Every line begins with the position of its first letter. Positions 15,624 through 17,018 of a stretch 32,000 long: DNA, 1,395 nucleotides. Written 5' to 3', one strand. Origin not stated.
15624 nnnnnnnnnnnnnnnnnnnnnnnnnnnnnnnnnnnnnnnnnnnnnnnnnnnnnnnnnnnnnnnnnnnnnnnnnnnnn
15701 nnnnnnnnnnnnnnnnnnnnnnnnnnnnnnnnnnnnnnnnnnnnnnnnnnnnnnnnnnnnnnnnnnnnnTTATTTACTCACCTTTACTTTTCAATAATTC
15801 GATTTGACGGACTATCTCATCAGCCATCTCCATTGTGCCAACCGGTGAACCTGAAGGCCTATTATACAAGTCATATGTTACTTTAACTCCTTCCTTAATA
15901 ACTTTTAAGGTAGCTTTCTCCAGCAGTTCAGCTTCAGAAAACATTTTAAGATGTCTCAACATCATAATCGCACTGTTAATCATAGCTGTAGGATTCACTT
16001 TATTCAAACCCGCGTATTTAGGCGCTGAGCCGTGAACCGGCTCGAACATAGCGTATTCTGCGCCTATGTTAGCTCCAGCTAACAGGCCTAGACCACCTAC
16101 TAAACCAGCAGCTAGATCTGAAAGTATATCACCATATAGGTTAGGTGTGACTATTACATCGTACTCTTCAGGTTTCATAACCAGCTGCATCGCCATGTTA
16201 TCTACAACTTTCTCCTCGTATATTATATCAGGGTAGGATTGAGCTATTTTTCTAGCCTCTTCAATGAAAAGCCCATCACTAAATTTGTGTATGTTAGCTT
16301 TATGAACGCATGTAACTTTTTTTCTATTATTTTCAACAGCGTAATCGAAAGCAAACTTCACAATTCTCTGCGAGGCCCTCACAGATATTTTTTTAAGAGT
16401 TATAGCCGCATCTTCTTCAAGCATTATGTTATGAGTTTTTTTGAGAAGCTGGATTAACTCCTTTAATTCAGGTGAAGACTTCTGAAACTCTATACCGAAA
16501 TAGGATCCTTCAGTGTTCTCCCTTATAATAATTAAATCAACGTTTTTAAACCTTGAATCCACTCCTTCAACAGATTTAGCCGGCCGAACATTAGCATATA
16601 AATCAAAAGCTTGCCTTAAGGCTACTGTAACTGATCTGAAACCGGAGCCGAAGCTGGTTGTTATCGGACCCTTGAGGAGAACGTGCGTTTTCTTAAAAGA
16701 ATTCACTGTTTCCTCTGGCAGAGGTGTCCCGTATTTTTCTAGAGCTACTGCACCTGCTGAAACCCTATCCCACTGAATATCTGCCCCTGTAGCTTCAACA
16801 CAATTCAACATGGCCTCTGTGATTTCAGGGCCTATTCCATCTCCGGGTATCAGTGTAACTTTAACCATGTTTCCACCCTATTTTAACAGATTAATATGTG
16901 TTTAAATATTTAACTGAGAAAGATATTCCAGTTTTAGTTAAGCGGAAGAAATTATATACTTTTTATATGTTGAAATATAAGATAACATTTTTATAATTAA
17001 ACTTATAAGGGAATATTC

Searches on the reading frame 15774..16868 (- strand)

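Call 104: search_protein_families(library=pfam, max_evalue=0.00001, proteins=[window:15774-16868:-])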
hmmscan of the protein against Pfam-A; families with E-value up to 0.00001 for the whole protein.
window:15774-16868:- (364 aa): 1 family
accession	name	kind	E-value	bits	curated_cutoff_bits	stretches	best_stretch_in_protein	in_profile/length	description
PF00180.25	Iso_dh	-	7.6e-108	361.3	27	1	3-352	1-348/348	Isocitrate/isopropylmalate dehydrogenase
